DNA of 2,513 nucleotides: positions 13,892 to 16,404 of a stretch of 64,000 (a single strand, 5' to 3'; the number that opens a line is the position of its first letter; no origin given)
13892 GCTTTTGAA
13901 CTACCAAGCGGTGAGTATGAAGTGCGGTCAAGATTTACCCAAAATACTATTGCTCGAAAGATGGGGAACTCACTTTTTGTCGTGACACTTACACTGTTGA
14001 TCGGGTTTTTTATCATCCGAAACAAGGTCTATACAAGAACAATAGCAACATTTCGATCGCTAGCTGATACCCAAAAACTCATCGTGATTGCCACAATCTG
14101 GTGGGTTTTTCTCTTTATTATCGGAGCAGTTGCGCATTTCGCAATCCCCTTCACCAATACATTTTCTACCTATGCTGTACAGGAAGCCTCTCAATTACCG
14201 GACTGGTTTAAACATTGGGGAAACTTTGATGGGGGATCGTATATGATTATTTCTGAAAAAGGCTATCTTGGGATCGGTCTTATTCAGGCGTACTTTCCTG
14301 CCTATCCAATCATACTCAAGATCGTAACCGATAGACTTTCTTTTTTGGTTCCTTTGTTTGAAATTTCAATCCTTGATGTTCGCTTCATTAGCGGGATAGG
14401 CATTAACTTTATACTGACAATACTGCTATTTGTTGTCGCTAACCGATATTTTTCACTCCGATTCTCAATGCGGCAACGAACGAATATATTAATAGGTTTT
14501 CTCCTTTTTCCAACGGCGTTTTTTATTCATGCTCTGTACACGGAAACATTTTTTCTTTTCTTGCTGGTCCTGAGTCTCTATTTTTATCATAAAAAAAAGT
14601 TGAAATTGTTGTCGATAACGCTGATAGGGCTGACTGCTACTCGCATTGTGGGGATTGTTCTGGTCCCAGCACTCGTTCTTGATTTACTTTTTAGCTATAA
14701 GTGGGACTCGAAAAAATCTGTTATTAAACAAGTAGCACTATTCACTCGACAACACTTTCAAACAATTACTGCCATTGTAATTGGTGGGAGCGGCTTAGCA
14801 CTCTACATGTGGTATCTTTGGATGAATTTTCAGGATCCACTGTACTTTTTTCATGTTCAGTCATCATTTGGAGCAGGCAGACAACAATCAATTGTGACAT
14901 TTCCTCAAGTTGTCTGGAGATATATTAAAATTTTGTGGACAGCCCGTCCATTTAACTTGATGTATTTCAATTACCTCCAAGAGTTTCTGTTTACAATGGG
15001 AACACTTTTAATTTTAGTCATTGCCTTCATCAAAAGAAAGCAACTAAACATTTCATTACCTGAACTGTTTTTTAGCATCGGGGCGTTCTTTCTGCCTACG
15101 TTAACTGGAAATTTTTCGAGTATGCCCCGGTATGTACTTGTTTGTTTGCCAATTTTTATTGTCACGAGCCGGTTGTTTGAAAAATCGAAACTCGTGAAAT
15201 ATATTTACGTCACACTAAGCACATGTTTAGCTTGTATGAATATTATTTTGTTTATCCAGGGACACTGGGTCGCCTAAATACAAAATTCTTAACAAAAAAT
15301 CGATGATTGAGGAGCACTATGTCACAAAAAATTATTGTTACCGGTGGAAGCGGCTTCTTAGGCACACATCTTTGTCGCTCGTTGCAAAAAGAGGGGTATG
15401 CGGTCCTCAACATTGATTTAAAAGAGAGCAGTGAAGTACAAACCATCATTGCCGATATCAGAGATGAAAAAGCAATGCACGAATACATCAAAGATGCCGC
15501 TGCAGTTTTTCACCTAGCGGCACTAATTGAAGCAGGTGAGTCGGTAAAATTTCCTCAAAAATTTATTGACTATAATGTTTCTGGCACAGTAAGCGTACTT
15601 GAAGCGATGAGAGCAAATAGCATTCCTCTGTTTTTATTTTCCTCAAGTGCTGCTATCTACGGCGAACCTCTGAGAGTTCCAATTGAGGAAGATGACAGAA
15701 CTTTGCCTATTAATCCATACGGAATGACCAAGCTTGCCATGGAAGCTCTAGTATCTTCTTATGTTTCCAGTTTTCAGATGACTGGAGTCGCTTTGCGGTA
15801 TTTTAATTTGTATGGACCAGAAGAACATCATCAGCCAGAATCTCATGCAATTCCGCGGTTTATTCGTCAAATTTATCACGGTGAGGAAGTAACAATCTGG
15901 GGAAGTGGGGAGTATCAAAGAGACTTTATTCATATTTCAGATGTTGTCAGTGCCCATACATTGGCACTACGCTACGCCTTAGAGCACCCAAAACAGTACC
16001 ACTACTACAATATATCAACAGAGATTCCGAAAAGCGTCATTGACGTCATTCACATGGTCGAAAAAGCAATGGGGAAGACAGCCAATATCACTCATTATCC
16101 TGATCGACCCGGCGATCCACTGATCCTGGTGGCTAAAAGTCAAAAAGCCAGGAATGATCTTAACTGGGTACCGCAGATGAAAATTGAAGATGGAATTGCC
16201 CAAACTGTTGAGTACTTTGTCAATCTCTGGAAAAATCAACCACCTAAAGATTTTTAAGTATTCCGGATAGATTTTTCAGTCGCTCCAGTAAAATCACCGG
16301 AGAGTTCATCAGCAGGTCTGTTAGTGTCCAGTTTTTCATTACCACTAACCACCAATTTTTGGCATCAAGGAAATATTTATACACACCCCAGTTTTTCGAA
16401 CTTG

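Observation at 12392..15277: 961-aa giant membrane protein made of two different GT-C-like halves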

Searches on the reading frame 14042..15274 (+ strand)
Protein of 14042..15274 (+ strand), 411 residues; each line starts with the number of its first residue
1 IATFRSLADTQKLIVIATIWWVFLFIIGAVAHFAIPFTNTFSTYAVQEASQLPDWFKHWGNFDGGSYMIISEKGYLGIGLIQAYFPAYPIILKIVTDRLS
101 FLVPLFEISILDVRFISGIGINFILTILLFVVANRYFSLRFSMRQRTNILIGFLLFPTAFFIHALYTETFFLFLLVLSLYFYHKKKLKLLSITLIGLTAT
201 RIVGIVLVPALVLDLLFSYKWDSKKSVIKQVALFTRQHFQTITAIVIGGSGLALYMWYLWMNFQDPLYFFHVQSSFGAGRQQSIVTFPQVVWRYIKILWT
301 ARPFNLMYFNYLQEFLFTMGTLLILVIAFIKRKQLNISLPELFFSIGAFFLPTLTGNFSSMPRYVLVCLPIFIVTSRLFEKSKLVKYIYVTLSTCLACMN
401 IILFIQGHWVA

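Call 5: search_protein_families(library=pfam, proteins=[window:14072-15274:+], max_evalue=1)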
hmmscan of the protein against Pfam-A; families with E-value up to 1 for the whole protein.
window:14072-15274:+ (401 aa): 0 families

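Call 6: search_protein_families(library=ncbifam, proteins=[window:14072-15274:+], max_evalue=1)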
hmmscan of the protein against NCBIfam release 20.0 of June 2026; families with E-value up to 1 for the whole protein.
window:14072-15274:+ (401 aa): 0 families

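Call 11: find_homologous_proteins(query=window:14042-15274:+, max_evalue=0.001)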
Query window:14042-15274:+ (411 aa): 336 proteins with E <= 0.001 among 8000 candidates; the best 120 are listed.
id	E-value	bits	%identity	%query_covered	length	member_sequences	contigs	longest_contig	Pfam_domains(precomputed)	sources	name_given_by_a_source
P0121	2.9e-165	569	65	97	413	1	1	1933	-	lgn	-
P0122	2.6e-128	447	51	97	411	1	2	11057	-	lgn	-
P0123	4.6e-122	426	51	97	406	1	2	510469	-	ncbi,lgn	ncbi:MAG: hypothetical protein ABI425_00965 [Patescibacteria group bacterium]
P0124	3.7e-121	423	50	98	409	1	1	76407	-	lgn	-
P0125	1.9e-120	421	50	98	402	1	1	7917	-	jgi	jgi:hypothetical protein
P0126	1.4e-117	412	52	96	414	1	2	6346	-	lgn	-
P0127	3.5e-113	397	49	98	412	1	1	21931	-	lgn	-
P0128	1.2e-102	362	46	97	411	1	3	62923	-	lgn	-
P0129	4.1e-93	331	45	92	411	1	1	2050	-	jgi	jgi:Gpi18-like mannosyltransferase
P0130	2.5e-84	302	42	95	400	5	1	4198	PF04188.19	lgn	-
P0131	1.6e-79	286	41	95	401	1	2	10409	-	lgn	-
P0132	3.2e-78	282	44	89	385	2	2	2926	PF09594.17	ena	-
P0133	1.4e-76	277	43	96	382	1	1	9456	PF04188.19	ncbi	-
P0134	1.8e-76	276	40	98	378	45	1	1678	PF04188.19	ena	-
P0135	1.1e-74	270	41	97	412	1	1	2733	-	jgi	-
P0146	9.9e-70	254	39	99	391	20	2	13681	PF04188.19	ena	-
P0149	2.3e-69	253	40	98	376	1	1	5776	PF04188.19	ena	-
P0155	1.8e-68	250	39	95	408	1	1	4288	PF04188.19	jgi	jgi:Gpi18-like mannosyltransferase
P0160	2.0e-67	246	38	95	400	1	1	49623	PF04188.19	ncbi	-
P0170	1.3e-65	240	40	98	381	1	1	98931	PF04188.19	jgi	jgi:hypothetical protein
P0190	1.0e-62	231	38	96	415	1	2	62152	PF04188.19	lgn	-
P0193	2.8e-62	229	39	95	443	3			PF04188.19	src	-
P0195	6.5e-62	228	39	88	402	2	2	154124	PF04188.19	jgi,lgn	-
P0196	7.3e-62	228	37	97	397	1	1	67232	PF04188.19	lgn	-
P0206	1.0e-60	224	37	96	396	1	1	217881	PF04188.19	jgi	jgi:hypothetical protein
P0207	1.5e-60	224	37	97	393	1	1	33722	PF04188.19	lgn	-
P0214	2.9e-59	220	38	96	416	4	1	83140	PF04188.19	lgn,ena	-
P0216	4.6e-59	219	38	98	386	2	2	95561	PF04188.19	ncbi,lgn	-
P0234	6.9e-57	212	35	98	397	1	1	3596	PF04188.19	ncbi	-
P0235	9.1e-57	211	39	98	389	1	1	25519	PF04188.19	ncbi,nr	ncbi:MAG: hypothetical protein GF381_00870 [Candidatus Pacebacteria bacterium]|nr:hypothetical prote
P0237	2.2e-56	210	36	96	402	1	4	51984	PF04188.19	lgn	-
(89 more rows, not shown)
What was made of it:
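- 14042..15274 (+): C module (aa 551-961): compact GT-C_A-type fold from a PIG-V / GT87 / PMT_2-related family. Occurs as standalone ~380-415-aa proteins (call 11)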

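Call 20: search_solved_structures(query=A2, max_evalue=10)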
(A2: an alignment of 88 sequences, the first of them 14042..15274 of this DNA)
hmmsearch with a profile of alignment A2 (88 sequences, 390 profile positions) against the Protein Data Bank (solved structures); distinct sequences matched with E-value up to 10: 7.
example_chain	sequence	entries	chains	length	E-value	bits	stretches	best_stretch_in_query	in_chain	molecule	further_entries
9faj_L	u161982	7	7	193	0.014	17.9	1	356-389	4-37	LHFPL tetraspan subfamily member 4 protein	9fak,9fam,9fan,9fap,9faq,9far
9fat_L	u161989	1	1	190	0.034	16.6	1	357-389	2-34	LHFPL tetraspan subfamily member 4 protein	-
9fau_L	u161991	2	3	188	0.078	15.4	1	360-389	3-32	LHFPL tetraspan subfamily member 4 protein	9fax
9fav_L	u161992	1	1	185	0.095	15.2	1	361-389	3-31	LHFPL tetraspan subfamily member 4 protein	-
9faw_L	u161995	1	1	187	0.097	15.1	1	361-389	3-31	LHFPL tetraspan subfamily member 4 protein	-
4mnd_A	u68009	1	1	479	0.13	14.7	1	99-200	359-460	CTP L-myo-inositol-1-phosphate cytidylyltransferase/CDP-L-myo-inositol myo-inositolphospho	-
9rge_L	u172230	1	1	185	0.32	13.4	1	364-389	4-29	LHFPL tetraspan subfamily member 4 protein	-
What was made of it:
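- Closest known: PIG-V / Gpi18. Different: There is no sequence-level match to any solved structure (call 20).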

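Call 23: search_protein_families(library=pfam, alignment_id=A2, max_evalue=0.01)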
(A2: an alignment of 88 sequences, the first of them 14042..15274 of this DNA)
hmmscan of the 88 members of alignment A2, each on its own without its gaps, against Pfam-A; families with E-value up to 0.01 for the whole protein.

A. member 1, window:14042-15274:+ (411 aa): 0 families

B. families by the number of members that match (of 88 scanned): 5 families
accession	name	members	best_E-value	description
PF04188.19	Mannosyl_trans2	27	4e-09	Mannosyltransferase (PIG-V)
PF13231.12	PMT_2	19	9.6e-07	Dolichyl-phosphate-mannose-protein mannosyltransferase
PF09594.16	GT87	5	7.3e-06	Glycosyltransferase family 87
PF04922.18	DIE2_ALG10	3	0.002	DIE2/ALG10 family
PF10131.15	PTPS_related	1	4.1e-05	6-pyruvoyl-tetrahydropterin synthase related domain; membrane protein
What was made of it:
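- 14042..15274 (+): Family members hit PF04188 (27 of 88), PMT_2 (19), GT87 (5) (call 23).
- On PIG-V / GT76 mannosyltransferase, Pfam PF04188 (C half): 27 of 88 homologs hit PF04188 (best E 4e-9), but 19 hit PMT_2 and 5 hit GT87 (call 23), so the family sits between these models.
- Closest known: PIG-V / Gpi18. Same: 27 of 88 family members hit PF04188 and 5 of 88 hit GT87 (call 23).
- Closest known: PIG-V / Gpi18. Different: 19 of 88 members hit PMT_2 instead (call 23).
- Family members of the C half hit catalytic mannosyltransferase models (call 23).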

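Call 31: predict_structure(alignment_id=A2)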
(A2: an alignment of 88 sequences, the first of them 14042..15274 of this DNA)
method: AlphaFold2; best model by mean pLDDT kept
length: 411 residues; sequences in the alignment: 88
mean_pLDDT: 94.7   pTM: 0.93
mean pLDDT of the five models: 94.7, 94.0, 94.0, 93.9, 93.8
residues with pLDDT >= 90: 367; 70-90: 37; 50-70: 3; < 50: 4
segments of 3 or more residues with pLDDT < 50: 1-4
pLDDT, mean of each block of 10 residues (from residue 1): 66 94 96 95 91 96 95 91 95 98 97 98 97 97 96 94 96 99 98 98 98 98 97 98 98 98 96 87 94 95 87 93 98 98 98 90 95 98 97 94 91 60
secondary structure, 60 per line:
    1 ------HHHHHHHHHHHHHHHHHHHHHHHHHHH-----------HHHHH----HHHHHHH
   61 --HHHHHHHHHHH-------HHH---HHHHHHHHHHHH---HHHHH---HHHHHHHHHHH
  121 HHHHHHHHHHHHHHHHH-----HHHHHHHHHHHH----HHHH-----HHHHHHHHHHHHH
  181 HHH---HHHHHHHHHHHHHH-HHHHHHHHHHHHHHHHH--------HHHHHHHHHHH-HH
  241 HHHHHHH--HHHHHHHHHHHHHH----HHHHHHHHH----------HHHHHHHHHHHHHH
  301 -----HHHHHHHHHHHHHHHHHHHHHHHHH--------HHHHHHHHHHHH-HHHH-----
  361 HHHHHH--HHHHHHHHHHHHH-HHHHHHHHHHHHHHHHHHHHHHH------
elements in order: H7-33 H45-49 H54-60 H63-73 H87-98 H102-106 H110-137 H143-154 H159-162 H168-183 H187-200 H202-218 H227-237 H239-247 H250-263 H268-276 H287-300 H306-330 H339-350 H352-355 H361-366 H369-381 H383-405
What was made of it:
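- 14042..15274 (+): AF2 pLDDT 94.7, pTM 0.93 (call 31).
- On GT-C_A class (C half, aa 551-961): AF2 pLDDT 94.7 (call 31).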

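Call 35: fold_search(model_id=the predicted structure, library=pdb)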
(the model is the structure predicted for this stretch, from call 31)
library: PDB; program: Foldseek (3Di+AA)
matches with E <= 10: 243; with E <= 0.001: 2
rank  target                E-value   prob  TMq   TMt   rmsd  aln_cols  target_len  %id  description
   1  9s6t_A                1.1e-04  1.00  0.52  0.46   7.1       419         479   11  Ternary cryo-EM structure of chicken ALG12 with Dol25-PP-GlcNAc2Man7, Dol25-P-Man, and Fab (released 2026-03-18)
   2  6ftg_5                5.2e-04  1.00  0.46  0.33  12.8       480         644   13  Subtomogram average of OST-containing ribosome-translocon complexes from canine rough microsomal membranes (released 2018-03-21)
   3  9s6u_A                1.1e-03  1.00  0.51  0.41   8.1       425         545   13  Ternary cryo-EM structure of human ALG9 with Dol25-PP-GlcNAc2Man8, Dol25-P-Man and Fab (released 2026-03-18)
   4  8pn9_A                1.6e-03  1.00  0.40  0.28  14.5       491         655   12  Structure of human oligosaccharyltransferase OST-A complex bound to NGI-1 (released 2024-05-08)
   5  7zlh_A                2.0e-03  1.00  0.41  0.29  14.0       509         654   12  Cryo-EM structure of C-mannosyltransferase CeDPY19, in apo state, bound to CMT2-Fab and anti-Fab nanobody (released 2023-01-11)
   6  8b6l_I                2.1e-03  1.00  0.41  0.27  19.1       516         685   11  Subtomogram average of the human Sec61-TRAP-OSTA-translocon (released 2022-12-07)
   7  9s6s_A                3.1e-03  1.00  0.45  0.36   9.3       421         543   12  Ternary cryo-EM structure of human ALG9 with Dol25-PP-GlcNAc2Man6, Dol25-P-Man and Fab (released 2026-03-18)
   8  9e6i_B                4.4e-03  1.00  0.37  0.22   7.5       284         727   13  Cryo-EM structure of Saccharomyces cerevisiae Pmt4-Ccw5 complex (released 2025-10-15)
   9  8agb_A                4.6e-03  1.00  0.34  0.24  15.7       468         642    9  Structure of yeast oligosaccharylransferase complex with lipid-linked oligosaccharide bound (released 2022-12-07)
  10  9e61_B                5.0e-03  1.00  0.37  0.22   7.5       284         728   13  Cryo-EM structure of Saccharomyces cerevisiae Pmt4 apo form (released 2025-10-15)
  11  8age_A                5.0e-03  1.00  0.43  0.31  10.4       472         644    9  Structure of yeast oligosaccharylransferase complex with acceptor peptide bound (released 2022-12-07)
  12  9e61_A                5.2e-03  1.00  0.37  0.22   7.5       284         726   13  Cryo-EM structure of Saccharomyces cerevisiae Pmt4 apo form (released 2025-10-15)
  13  7oci_F                5.4e-03  1.00  0.44  0.31  13.2       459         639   12  Cryo-EM structure of yeast Ost6p containing oligosaccharyltransferase complex (released 2022-02-16)
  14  8agc_A                5.7e-03  1.00  0.43  0.28  13.7       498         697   11  Structure of yeast oligosaccharylransferase complex with lipid-linked oligosaccharide and non-acceptor peptide bound (released 2022-12-07)
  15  7zli_A                6.2e-03  1.00  0.42  0.29  13.7       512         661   11  Cryo-EM structure of C-mannosyltransferase CeDPY19, in complex with Dol25-P-Man and bound to CMT2-Fab and anti-Fab nan (released 2023-01-11)
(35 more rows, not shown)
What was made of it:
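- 14042..15274 (+): Foldseek top 36 PDB hits are all GT-C fold; best is ALG12 9s6t, E 1.1e-4, TM 0.52 (call 35).
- On GT-C_A class (C half, aa 551-961): The top 36 Foldseek PDB hits are all GT-C fold; the best are ALG12 (E 1.1e-4, TM 0.52) and ALG9 (TM 0.51) (call 35)
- Closest known: ALG12 / ALG9 / ALG3. Same: These are the best structural matches of the C half (9s6t_A E 1.1e-4, TM 0.52; 9s6u_A) (call 35).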

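Call 38: find_encoding_contigs(protein=P0121, flank=3000, max_places=2)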
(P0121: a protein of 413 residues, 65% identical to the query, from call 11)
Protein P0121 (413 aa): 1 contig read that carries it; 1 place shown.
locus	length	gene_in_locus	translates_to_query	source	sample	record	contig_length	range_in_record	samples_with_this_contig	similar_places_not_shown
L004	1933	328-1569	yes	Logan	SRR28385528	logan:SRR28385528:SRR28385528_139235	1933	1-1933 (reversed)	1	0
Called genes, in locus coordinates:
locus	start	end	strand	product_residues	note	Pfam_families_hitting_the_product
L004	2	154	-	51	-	?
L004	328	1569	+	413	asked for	-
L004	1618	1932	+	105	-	?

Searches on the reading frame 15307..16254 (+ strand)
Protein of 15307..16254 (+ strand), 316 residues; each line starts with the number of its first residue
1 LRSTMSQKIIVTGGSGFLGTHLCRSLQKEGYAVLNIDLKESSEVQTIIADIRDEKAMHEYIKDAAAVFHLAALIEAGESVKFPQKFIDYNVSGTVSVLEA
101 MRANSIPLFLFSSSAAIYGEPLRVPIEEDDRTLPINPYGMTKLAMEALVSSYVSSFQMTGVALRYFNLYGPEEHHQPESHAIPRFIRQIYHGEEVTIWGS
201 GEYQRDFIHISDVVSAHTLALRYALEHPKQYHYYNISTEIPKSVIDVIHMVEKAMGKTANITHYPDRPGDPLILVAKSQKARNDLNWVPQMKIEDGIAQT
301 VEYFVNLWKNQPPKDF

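Call 7: search_protein_families(library=pfam, proteins=[window:15307-16254:+], max_evalue=0.01)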
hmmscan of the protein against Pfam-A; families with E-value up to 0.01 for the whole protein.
window:15307-16254:+ (316 aa): 11 families
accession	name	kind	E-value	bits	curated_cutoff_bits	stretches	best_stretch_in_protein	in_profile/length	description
PF01370.27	Epimerase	-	7e-64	215.9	20.9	1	9-231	1-237/240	NAD dependent epimerase/dehydratase family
PF16363.11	GDP_Man_Dehyd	-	6e-54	184.2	27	1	10-300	1-332/332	GDP-mannose 4,6 dehydratase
PF01073.25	3Beta_HSD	-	1.4e-24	87.1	22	1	10-256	1-269/280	3-beta hydroxysteroid dehydrogenase/isomerase family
PF04321.23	RmlD_sub_bind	-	2.3e-16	60.2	27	1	8-156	2-143/287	RmlD substrate binding domain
PF02719.21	Polysacc_synt_2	-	1.2e-15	57.9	20.2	1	10-216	2-212/293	Polysaccharide biosynthesis protein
PF07993.18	NAD_binding_4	-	2.3e-09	37.2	20.1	1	54-179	79-218/258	Male sterility protein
PF13460.12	NAD_binding_10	-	5.7e-07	30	27.2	1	13-154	1-134/184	NAD(P)H-binding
PF08659.16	KR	-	7.1e-05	23.2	22.6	0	33-121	57-144/180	KR domain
PF05368.20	NmrA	-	0.00095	19.3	27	1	5-113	1-106/298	NmrA-like family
PF00106.31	adh_short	-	0.00099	19.1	26.6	1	8-57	2-50/195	short chain dehydrogenase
PF20434.5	BD-FAE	-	0.0045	17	26.8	1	20-70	37-86/215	BD-FAE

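Call 46: search_protein_families(library=ncbifam, proteins=[window:15307-16254:+], max_evalue=0.00001)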
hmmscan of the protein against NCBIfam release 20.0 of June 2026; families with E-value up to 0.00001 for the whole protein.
window:15307-16254:+ (316 aa): 28 families (the best 25 are shown)
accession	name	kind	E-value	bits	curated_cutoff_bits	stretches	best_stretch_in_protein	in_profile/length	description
TIGR01179.1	galE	equivalog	1.3e-61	208.2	262.3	1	8-300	1-321/332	UDP-glucose 4-epimerase GalE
TIGR01181.1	dTDP_gluc_dehyt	equivalog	3.1e-47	161.2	365.1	1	8-306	1-313/321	dTDP-glucose 4,6-dehydratase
TIGR04180.1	EDH_00030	hypoth_equivalog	1.2e-42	146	475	1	9-290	1-295/297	NAD-dependent 4,6-dehydratase LegB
NF007956.0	PRK10675.1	subfamily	4.5e-41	141.1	394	1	8-301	2-326/338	UDP-glucose 4-epimerase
TIGR02197.1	heptose_epim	equivalog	7.4e-36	123.9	274.6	1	9-303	1-312/316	ADP-glyceromanno-heptose 6-epimerase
NF047922.1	GDPFucSynFcl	equivalog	6.7e-29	101.3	500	1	6-306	2-303/308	GDP-L-fucose synthase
NF042422.1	oxyalk_red_OleD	equivalog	8.7e-26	91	580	1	8-258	2-253/329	2-alkyl-3-oxoalkanoate reductase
NF007490.0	PRK10084.1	subfamily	3.5e-24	85.5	649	2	132-306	161-336/361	dTDP-glucose 4,6-dehydratase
NF011728.1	PRK15181.1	equivalog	4.1e-23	82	760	1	43-306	70-339/348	Vi polysaccharide biosynthesis UDP-N-acetylglucosaminuronic acid C-4 epimerase TviC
NF043036.1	ErythonDh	equivalog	9.6e-22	77.6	325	1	8-165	2-176/321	D-erythronate dehydrogenase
NF008360.0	PRK11150.1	equivalog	1e-21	77.4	452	1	9-222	2-226/310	ADP-glyceromanno-heptose 6-epimerase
TIGR02622.1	CDP_4_6_dhtase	equivalog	1.9e-21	76.6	278.45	1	7-310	5-336/352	CDP-glucose 4,6-dehydratase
NF007582.0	PRK10217.1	equivalog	1.5e-19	70.4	698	1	7-305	2-332/355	dTDP-glucose 4,6-dehydratase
NF042423.1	oxyalk_red_Shew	equivalog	2.6e-18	66.2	580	1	6-248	8-250/331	2-alkyl-3-oxoalkanoate reductase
TIGR03466.1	HpnA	hypoth_equivalog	2e-16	59.8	367.65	1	8-123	2-122/327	hopanoid-associated sugar epimerase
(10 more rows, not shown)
